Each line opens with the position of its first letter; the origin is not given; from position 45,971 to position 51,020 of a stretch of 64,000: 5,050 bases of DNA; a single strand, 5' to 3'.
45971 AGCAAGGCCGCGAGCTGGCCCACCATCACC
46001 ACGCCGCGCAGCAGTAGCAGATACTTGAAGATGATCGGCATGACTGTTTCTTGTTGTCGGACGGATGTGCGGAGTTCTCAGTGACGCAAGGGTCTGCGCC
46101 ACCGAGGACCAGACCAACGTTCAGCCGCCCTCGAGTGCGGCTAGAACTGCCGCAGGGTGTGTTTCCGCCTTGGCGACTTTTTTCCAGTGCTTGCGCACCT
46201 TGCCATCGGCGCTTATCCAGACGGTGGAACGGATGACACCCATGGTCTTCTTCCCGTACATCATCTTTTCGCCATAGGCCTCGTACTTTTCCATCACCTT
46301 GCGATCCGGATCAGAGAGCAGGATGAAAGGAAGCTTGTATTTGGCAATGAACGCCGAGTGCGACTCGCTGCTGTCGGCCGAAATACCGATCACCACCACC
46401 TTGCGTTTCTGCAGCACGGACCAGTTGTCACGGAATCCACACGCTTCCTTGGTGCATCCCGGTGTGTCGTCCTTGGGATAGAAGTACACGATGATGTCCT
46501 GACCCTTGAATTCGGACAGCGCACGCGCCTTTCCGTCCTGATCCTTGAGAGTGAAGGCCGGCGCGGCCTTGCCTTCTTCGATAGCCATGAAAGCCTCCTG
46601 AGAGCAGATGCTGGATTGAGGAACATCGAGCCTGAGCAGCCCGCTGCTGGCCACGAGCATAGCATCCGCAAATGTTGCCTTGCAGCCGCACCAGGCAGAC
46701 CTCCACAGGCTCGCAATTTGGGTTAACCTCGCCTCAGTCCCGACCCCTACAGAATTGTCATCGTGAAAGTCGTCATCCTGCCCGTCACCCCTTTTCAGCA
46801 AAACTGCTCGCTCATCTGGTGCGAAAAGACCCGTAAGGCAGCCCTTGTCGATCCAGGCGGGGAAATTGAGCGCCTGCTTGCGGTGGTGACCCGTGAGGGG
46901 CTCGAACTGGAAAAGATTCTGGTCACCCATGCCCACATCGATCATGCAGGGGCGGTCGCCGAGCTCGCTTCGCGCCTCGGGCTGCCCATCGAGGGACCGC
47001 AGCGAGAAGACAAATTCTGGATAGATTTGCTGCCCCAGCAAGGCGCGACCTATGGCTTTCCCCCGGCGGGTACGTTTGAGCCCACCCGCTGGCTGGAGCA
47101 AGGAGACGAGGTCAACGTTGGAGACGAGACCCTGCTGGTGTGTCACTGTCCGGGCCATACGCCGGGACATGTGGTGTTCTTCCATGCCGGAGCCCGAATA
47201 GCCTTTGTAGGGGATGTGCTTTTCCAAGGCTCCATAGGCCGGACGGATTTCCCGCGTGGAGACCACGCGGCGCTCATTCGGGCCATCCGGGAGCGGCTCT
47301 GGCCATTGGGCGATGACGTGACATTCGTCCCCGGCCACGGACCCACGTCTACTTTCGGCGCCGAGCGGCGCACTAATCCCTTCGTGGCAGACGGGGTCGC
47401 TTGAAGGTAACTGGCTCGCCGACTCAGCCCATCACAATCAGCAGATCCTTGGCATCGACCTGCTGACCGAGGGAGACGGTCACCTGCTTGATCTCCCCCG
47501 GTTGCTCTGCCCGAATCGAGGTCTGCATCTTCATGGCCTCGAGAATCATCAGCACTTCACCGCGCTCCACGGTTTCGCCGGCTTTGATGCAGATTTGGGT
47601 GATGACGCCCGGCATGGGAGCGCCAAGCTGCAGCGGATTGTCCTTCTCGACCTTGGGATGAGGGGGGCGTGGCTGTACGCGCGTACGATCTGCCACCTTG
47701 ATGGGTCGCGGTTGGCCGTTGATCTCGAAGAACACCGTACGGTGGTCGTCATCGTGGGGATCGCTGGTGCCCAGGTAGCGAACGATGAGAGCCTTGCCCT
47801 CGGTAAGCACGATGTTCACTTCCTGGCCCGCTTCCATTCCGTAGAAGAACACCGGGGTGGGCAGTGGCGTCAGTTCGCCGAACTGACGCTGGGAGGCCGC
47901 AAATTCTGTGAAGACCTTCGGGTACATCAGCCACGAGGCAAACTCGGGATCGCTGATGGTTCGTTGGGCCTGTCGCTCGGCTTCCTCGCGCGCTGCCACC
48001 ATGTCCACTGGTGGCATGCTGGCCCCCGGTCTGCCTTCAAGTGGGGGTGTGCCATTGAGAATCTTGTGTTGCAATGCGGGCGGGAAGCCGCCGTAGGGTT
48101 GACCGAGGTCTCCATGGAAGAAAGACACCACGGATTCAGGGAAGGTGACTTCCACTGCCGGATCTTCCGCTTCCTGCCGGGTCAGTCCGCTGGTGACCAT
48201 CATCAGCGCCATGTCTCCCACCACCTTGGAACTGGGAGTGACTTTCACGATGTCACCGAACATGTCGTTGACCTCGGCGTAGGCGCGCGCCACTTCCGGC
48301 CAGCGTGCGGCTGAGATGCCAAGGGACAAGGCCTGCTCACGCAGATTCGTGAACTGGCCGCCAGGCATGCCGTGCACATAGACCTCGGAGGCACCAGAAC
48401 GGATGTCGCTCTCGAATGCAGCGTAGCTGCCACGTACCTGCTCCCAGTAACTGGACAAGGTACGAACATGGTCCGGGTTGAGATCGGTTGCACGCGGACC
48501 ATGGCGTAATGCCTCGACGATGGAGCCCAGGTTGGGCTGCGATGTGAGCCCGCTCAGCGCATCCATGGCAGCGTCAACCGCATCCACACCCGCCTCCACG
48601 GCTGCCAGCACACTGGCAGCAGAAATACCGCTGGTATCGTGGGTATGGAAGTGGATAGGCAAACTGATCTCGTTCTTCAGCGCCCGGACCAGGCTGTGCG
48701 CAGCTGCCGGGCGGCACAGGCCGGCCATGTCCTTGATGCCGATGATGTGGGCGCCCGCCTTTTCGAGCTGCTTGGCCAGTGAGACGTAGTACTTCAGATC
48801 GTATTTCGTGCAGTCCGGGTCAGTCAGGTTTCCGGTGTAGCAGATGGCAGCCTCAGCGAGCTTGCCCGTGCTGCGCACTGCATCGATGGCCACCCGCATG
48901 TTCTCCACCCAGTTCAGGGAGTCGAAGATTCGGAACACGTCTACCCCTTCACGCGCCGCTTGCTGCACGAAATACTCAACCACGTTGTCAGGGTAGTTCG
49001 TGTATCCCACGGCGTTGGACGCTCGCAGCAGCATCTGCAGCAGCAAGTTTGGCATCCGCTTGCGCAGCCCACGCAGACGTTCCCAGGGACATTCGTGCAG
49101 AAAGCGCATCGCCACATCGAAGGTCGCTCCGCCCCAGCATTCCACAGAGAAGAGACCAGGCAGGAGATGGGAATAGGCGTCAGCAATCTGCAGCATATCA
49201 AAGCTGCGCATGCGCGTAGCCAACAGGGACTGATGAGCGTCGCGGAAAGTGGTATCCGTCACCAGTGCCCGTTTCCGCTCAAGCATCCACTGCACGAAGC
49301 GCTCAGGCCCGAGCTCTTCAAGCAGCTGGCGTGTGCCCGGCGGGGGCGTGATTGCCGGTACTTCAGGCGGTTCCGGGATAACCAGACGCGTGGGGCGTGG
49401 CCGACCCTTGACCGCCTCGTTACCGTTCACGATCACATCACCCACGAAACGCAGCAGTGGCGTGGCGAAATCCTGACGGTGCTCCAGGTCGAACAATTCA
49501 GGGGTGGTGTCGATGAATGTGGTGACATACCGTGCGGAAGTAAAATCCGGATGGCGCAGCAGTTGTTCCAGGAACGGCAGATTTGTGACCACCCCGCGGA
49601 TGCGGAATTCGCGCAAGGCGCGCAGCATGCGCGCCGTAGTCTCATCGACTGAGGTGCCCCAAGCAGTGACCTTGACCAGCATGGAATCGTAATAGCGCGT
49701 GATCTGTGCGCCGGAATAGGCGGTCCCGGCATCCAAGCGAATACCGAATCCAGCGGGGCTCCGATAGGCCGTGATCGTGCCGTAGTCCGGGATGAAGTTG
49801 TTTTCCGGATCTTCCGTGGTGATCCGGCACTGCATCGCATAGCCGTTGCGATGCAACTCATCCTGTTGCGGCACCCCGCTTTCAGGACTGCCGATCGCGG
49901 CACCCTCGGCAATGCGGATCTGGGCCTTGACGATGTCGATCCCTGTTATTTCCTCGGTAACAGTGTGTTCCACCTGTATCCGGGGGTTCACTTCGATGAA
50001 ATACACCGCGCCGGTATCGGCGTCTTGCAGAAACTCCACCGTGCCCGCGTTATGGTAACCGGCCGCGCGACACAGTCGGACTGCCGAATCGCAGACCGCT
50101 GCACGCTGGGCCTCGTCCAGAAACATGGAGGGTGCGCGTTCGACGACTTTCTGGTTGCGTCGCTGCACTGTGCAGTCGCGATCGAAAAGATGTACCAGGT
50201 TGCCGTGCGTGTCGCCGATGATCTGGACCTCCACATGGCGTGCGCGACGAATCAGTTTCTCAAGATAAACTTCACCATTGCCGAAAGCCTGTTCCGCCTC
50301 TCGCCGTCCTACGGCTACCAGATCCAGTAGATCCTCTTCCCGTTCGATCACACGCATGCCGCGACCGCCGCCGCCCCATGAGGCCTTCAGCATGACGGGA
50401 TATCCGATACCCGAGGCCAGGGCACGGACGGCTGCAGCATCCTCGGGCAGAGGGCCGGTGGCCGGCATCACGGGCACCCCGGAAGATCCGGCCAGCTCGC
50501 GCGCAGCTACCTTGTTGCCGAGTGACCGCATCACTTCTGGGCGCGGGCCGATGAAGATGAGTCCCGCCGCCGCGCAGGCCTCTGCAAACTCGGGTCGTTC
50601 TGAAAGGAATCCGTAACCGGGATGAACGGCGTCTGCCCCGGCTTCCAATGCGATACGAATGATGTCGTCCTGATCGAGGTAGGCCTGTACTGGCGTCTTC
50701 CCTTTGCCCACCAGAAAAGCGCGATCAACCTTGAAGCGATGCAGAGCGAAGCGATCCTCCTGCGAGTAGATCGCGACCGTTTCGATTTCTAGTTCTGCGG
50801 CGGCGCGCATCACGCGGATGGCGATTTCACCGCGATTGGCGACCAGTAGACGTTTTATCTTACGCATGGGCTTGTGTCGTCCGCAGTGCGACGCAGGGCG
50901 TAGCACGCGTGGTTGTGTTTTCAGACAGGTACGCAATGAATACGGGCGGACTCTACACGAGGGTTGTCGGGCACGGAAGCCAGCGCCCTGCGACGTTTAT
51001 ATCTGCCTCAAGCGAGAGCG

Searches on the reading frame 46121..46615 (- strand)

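Call 81: search_protein_families(library=pfam, proteins=[window:46121-46615:-], max_evalue=0.00001)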
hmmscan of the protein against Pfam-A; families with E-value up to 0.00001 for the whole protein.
window:46121-46615:- (164 aa): 2 families
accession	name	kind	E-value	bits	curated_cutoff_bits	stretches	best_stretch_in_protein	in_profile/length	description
PF00578.27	AhpC-TSA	-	5.2e-38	130.2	26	1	15-142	2-123/124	AhpC/TSA family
PF08534.16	Redoxin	-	6.5e-23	81.6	26.6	1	14-149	2-137/148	Redoxin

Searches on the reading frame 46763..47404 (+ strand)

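Call 81: search_protein_families(library=pfam, proteins=[window:46763-47404:+], max_evalue=0.00001)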
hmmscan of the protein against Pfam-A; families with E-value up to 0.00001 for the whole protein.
window:46763-47404:+ (213 aa): 1 family
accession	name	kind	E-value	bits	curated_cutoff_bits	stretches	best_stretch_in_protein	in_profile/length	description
PF00753.33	Lactamase_B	-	5.4e-38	131.3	22.7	1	9-192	2-196/196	Metallo-beta-lactamase superfamily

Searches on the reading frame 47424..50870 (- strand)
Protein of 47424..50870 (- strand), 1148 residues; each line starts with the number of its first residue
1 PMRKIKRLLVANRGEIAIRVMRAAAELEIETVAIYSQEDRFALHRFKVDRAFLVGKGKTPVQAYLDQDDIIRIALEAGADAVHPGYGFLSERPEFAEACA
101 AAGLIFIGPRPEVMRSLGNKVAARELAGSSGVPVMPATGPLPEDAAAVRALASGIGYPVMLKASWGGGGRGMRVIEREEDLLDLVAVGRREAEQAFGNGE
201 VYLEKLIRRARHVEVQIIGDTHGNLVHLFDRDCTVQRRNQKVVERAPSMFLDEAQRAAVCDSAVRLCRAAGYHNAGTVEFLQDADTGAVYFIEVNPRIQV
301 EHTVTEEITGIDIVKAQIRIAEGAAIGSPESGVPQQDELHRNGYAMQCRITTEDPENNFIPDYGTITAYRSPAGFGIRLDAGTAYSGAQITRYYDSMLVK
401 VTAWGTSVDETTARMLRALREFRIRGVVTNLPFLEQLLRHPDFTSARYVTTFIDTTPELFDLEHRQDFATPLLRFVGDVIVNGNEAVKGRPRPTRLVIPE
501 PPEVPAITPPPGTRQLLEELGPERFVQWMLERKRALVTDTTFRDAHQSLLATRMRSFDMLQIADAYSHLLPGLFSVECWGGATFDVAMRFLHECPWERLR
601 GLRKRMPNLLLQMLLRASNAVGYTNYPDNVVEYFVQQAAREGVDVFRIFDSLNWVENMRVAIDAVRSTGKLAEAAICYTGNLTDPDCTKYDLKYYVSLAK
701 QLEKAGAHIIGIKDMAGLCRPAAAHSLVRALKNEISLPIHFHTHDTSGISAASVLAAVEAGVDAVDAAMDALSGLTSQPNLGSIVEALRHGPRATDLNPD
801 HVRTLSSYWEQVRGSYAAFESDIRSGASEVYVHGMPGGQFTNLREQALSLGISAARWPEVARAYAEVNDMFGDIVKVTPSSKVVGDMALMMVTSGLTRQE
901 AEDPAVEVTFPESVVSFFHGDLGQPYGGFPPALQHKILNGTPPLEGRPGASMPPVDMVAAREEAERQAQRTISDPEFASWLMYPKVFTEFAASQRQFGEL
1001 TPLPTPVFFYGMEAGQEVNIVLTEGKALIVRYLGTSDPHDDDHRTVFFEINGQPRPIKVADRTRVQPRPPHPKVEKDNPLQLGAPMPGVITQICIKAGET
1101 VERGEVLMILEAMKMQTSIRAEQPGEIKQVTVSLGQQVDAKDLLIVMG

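Call 81: search_protein_families(library=pfam, proteins=[window:47424-50870:-], max_evalue=0.00001)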
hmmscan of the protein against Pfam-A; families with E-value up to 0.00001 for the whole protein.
window:47424-50870:- (1148 aa): 8 families
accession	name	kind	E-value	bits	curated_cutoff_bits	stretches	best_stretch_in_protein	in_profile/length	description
PF02786.22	CPSase_L_D2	-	7.8e-69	231.8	19.8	1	120-325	2-207/211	Carbamoyl-phosphate synthase L chain, ATP binding domain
PF02436.23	PYC_OADA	-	5.9e-68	229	27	1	830-1030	1-200/201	Conserved carboxylase domain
PF00289.28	Biotin_carb_N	-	2.1e-42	144.5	25.5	1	5-114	2-110/110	Biotin carboxylase, N-terminal domain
PF02785.25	Biotin_carb_C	-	2.7e-34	117.9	32.4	1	347-454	1-107/108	Biotin carboxylase C-terminal domain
PF00682.25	HMGL-like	-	8.2e-17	61.9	29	1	658-806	115-257/260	HMGL-like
PF00364.28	Biotin_lipoyl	-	1.7e-15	57.1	22.1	1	1081-1147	2-73/73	Biotin-requiring enzyme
PF02222.28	ATP-grasp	-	1.4e-08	35.1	27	1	144-298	18-163/179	ATP-grasp domain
PF13533.13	Biotin_lipoyl_2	-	3.5e-06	27.1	29.8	0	1084-1111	5-32/32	Biotin-lipoyl like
